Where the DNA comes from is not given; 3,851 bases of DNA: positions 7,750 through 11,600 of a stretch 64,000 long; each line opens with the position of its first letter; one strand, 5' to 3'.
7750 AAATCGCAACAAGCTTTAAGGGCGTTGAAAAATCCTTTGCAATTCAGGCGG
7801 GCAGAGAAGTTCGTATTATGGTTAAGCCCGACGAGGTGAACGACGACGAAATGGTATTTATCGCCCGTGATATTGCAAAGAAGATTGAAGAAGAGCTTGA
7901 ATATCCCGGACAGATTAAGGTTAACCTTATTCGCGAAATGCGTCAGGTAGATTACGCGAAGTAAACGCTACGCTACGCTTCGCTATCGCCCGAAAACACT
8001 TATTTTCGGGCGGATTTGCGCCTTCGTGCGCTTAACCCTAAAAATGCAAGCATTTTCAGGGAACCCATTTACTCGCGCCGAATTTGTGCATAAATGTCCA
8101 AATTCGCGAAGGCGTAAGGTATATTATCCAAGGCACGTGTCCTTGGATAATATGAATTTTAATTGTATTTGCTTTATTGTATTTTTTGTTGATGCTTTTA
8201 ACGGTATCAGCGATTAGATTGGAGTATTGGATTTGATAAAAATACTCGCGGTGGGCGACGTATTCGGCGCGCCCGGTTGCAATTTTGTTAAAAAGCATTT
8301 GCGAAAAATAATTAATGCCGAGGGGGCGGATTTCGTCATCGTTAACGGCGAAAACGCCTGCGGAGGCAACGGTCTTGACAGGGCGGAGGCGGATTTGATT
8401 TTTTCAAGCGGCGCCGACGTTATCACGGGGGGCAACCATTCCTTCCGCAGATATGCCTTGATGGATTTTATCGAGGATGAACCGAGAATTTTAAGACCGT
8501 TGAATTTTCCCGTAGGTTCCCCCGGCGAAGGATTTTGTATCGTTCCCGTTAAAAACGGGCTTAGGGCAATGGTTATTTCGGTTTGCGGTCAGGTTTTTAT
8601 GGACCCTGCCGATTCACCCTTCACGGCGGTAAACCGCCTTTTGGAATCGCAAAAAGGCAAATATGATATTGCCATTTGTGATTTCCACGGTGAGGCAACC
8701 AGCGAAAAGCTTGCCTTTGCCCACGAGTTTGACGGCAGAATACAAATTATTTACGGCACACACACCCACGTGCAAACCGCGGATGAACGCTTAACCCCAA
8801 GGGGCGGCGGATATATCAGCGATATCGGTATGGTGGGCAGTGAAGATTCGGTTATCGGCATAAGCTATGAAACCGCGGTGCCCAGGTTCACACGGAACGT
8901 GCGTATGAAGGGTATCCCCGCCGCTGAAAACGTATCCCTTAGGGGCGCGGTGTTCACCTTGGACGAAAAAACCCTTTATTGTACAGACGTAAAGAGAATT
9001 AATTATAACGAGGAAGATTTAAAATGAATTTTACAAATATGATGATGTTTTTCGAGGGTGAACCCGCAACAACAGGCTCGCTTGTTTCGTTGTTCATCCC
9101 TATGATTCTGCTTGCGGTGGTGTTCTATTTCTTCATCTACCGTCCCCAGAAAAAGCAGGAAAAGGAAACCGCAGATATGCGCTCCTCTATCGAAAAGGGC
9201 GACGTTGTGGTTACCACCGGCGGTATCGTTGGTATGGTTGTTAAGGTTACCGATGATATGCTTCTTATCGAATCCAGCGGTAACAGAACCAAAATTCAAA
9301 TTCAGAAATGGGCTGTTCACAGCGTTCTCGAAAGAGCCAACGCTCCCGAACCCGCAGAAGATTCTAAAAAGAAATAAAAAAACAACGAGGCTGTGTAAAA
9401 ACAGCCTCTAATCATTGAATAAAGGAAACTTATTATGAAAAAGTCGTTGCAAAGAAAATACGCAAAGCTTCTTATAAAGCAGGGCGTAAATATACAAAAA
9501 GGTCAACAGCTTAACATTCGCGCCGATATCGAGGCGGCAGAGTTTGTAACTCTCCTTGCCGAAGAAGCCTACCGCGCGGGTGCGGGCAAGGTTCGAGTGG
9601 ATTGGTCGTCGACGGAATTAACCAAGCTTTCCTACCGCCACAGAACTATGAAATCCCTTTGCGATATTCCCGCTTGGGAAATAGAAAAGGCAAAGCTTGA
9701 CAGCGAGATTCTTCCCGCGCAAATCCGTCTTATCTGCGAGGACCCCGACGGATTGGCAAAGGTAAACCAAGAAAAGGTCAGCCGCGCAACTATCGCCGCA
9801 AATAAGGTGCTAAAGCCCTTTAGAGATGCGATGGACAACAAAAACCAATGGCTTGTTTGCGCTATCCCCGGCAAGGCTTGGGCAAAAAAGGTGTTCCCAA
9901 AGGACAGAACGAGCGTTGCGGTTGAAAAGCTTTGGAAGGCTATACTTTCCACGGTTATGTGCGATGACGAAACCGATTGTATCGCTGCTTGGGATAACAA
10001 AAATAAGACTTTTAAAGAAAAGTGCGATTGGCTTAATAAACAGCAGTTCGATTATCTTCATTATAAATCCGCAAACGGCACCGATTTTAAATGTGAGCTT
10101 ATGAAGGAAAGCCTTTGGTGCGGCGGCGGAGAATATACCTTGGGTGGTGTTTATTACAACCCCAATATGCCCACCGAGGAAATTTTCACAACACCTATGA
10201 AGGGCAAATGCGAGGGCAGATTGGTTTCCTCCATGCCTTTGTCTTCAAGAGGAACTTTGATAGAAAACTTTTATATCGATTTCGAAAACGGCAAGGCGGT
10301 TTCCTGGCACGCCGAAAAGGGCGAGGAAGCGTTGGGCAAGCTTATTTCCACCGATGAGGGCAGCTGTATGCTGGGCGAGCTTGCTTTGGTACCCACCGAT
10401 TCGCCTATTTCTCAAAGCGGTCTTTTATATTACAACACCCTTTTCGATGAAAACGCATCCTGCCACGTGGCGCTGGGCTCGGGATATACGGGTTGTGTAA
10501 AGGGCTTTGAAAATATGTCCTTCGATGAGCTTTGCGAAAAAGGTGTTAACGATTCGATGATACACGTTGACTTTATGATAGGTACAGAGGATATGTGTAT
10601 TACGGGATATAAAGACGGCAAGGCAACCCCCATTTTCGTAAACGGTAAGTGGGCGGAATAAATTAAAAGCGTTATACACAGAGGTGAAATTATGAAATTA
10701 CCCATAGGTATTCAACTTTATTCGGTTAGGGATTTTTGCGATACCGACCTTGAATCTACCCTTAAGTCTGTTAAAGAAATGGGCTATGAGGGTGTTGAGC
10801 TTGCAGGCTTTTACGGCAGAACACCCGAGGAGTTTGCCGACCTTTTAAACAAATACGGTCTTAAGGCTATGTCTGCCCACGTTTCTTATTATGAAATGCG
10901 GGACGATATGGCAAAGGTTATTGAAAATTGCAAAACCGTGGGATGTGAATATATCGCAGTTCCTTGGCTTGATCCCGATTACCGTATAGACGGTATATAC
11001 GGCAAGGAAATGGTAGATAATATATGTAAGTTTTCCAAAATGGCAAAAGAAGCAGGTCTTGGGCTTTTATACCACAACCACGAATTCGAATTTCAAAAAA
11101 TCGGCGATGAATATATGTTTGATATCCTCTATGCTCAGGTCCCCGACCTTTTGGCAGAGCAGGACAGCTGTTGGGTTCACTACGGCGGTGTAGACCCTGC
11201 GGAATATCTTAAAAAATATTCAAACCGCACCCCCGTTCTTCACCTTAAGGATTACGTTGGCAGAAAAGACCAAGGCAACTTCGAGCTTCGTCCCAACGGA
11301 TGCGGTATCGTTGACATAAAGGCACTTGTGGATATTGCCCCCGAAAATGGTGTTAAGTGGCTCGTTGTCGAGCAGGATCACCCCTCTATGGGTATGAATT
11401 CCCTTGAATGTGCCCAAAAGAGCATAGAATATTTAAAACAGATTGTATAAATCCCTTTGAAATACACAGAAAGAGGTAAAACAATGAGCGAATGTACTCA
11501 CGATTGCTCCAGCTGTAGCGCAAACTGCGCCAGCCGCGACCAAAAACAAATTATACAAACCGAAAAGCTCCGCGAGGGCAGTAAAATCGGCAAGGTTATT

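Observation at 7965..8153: Structured interspersed repeat family 'S': four copies with compensatory changes in three helices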

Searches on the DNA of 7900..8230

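Call 22: search_rna_families(source=window, start=7900, end=8230, threshold=evalue, max_evalue=10)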
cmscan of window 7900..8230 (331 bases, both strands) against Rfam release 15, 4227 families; matches with E-value up to 10: 2.
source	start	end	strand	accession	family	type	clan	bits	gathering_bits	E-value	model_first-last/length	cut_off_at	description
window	7960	8073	-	RF01699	Clostridiales-1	Gene; sRNA;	-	14.5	48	0.96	1-166/166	no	Clostridiales-1 RNA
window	7973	8015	-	RF02577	tsr24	Gene; sRNA;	-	10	50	6.2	1-238/238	no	S. aureus tsr24 small RNA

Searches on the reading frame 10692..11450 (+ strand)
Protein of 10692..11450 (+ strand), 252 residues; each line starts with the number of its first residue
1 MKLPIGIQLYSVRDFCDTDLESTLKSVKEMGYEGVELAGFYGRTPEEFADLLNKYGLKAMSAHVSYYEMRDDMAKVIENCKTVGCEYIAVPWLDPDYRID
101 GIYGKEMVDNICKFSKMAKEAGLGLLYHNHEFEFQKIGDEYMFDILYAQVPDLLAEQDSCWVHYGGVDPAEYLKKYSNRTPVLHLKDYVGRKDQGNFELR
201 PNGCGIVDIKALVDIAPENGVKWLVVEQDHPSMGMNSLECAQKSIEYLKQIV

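Call 47: search_protein_families(library=pfam, proteins=[window:10692-11450:+], max_evalue=0.00001)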
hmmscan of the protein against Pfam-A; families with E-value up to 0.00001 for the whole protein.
window:10692-11450:+ (252 aa): 1 family
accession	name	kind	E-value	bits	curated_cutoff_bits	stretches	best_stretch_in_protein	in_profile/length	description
PF01261.30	AP_endonuc_2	-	1.7e-15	57.9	31.1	1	25-250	2-248/249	Xylose isomerase-like TIM barrel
